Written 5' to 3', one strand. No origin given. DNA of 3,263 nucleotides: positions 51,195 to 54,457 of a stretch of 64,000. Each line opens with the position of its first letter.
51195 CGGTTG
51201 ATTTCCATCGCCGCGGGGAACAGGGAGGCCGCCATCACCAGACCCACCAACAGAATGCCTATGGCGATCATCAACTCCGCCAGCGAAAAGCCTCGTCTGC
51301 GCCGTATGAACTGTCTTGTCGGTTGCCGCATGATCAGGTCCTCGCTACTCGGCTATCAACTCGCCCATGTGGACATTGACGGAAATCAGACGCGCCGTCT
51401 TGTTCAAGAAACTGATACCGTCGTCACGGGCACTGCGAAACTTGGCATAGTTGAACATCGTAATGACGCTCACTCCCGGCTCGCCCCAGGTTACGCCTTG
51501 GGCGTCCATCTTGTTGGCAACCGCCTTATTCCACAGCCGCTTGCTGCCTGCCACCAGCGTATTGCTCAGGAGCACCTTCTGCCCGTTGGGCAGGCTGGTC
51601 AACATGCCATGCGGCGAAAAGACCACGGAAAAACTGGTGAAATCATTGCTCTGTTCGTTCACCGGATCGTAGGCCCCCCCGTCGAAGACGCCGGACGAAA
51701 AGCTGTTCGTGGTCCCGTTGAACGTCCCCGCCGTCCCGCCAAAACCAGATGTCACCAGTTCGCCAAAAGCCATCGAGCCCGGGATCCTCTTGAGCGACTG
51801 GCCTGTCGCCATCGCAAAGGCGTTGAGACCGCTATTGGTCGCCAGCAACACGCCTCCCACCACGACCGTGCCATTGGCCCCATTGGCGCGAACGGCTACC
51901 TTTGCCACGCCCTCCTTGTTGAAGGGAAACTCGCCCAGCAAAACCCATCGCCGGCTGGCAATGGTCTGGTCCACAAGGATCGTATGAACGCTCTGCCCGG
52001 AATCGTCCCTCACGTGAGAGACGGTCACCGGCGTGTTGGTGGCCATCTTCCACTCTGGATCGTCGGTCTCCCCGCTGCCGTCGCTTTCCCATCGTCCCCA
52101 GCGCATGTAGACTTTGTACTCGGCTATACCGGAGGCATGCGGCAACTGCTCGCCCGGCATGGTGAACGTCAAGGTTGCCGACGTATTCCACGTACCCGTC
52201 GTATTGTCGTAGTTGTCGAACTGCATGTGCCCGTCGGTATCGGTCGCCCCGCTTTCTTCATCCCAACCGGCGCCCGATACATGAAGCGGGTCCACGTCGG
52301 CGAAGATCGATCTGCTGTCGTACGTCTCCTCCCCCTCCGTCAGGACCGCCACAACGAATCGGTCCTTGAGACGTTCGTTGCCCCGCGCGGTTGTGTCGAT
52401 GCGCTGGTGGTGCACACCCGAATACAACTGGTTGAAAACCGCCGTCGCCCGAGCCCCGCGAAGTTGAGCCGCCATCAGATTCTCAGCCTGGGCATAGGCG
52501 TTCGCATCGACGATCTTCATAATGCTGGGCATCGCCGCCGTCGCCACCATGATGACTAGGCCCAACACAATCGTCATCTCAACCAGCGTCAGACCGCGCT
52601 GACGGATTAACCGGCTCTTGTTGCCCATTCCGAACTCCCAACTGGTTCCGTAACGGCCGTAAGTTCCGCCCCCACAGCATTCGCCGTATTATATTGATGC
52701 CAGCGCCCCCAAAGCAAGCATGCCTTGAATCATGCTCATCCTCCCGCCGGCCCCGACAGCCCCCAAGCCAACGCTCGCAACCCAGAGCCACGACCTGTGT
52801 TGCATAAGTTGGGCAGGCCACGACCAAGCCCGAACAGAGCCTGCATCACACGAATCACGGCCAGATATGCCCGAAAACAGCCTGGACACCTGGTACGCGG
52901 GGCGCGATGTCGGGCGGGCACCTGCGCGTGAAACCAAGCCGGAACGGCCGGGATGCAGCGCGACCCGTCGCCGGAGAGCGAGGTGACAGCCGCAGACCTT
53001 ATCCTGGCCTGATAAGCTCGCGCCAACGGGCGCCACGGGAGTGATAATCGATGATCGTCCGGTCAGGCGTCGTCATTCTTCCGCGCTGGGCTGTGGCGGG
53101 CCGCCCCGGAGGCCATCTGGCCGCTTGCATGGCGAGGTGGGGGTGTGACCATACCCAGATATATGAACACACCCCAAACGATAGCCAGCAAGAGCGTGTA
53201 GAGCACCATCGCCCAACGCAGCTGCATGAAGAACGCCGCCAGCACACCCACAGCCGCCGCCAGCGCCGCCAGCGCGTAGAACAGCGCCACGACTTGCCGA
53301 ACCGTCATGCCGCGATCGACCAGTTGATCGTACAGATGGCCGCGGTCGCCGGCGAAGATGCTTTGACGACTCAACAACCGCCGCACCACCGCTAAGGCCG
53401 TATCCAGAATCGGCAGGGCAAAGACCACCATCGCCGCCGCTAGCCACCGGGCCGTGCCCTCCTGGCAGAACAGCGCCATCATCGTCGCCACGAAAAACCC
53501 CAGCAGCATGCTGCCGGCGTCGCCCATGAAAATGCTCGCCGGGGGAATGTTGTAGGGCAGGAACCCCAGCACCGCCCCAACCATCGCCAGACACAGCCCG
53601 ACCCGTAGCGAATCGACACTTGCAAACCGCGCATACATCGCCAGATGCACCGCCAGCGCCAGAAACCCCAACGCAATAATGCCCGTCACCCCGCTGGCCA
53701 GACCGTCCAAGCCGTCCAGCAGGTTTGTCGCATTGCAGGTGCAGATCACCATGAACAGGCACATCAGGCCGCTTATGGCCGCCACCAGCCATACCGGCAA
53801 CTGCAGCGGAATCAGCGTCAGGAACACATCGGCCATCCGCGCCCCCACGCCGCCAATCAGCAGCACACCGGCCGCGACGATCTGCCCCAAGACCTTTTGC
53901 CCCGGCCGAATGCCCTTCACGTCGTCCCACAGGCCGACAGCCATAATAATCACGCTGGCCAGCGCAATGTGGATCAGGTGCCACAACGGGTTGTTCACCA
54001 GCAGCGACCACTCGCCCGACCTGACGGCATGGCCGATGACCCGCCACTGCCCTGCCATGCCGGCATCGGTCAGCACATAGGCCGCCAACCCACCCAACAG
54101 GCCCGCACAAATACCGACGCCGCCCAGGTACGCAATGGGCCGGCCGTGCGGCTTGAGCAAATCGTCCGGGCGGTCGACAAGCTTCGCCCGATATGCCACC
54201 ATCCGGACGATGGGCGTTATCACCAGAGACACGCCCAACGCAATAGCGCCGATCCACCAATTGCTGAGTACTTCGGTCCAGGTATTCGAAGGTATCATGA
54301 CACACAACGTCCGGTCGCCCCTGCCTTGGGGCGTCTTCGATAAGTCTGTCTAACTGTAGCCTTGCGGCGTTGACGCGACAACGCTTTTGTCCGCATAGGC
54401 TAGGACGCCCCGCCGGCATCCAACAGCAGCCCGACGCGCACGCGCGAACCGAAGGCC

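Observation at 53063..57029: WecA-family initiator + DPPR-synthase-like UbiA enzyme + GT-C-like membrane protein: possible polyprenyl-phosphate-pentose glycosylation pathway next to pilin genes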

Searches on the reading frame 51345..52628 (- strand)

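Call 4: search_protein_families(library=pfam, proteins=[window:51345-52628:-], max_evalue=0.01)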
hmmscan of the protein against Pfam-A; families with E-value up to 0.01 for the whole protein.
window:51345-52628:- (427 aa): 1 family
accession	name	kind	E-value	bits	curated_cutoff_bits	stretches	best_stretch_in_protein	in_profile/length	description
PF25275.1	Golvesin_C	-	3e-05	24.5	31.6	1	194-257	66-124/132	Golvesin C-terminal domain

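Call 5: search_protein_families(library=ncbifam, proteins=[window:51345-52628:-], max_evalue=0.01)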
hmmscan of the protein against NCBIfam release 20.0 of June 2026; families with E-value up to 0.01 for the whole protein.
window:51345-52628:- (427 aa): 4 families
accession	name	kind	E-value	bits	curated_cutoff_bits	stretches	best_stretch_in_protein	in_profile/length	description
TIGR01708.2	typeII_sec_gspH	equivalog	0.00026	21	80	1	10-74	1-65/169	type II secretion system minor pseudopilin GspH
NF047827.1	T3SSXpsH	equivalog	0.0029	17.4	160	1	11-64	1-54/145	type II secretion system protein XpsH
NF041775.1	typeIV_PilA_Myxo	equivalog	0.0041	17.1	400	0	9-50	9-50/214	type IV pilin protein PilA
NF041013.1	T4P_ComGE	equivalog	0.0054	16.8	49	1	11-49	4-42/83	competence type IV pilus minor pilin ComGE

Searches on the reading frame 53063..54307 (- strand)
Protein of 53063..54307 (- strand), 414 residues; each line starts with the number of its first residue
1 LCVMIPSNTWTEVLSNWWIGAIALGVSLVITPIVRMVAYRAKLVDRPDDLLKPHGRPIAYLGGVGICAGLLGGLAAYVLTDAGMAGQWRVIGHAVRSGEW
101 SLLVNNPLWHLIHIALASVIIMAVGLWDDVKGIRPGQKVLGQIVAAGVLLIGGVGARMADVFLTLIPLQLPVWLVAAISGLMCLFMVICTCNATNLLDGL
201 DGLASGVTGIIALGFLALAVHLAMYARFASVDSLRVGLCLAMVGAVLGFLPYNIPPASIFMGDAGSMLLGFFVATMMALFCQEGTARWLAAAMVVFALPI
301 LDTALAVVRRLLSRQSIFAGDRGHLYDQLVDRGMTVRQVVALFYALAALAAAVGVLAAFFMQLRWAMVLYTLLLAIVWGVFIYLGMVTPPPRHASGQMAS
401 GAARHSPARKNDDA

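Call 4: search_protein_families(library=pfam, proteins=[window:53063-54307:-], max_evalue=0.01)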
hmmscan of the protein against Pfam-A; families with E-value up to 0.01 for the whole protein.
window:53063-54307:- (414 aa): 2 families
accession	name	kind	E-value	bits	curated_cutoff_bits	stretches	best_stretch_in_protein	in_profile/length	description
PF00953.26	Glycos_transf_4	-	4.5e-34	118.2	27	1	113-278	3-157/160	Glycosyl transferase family 4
PF02535.28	Zip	-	0.0026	17.5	35.1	1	328-387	226-288/323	ZIP Zinc transporter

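Call 5: search_protein_families(library=ncbifam, proteins=[window:53063-54307:-], max_evalue=0.01)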
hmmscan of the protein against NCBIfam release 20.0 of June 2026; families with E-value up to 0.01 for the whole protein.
window:53063-54307:- (414 aa): 3 families
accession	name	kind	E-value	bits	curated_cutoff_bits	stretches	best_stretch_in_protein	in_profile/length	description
TIGR02380.1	ECA_wecA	exception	1.1e-26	93.9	326.05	1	115-382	71-333/346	UDP-N-acetylglucosamine--undecaprenyl-phosphate N-acetylglucosaminephosphotransferase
TIGR00445.1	mraY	equivalog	1.6e-24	87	192.05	1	131-357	90-317/321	phospho-N-acetylmuramoyl-pentapeptide-transferase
NF053644.1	MraY_archaea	equivalog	7.7e-18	64.9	450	1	136-355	151-340/340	pseudomurein biosynthesis MraY family phospho-N-acetylmuramoyl-pentapeptide-transferase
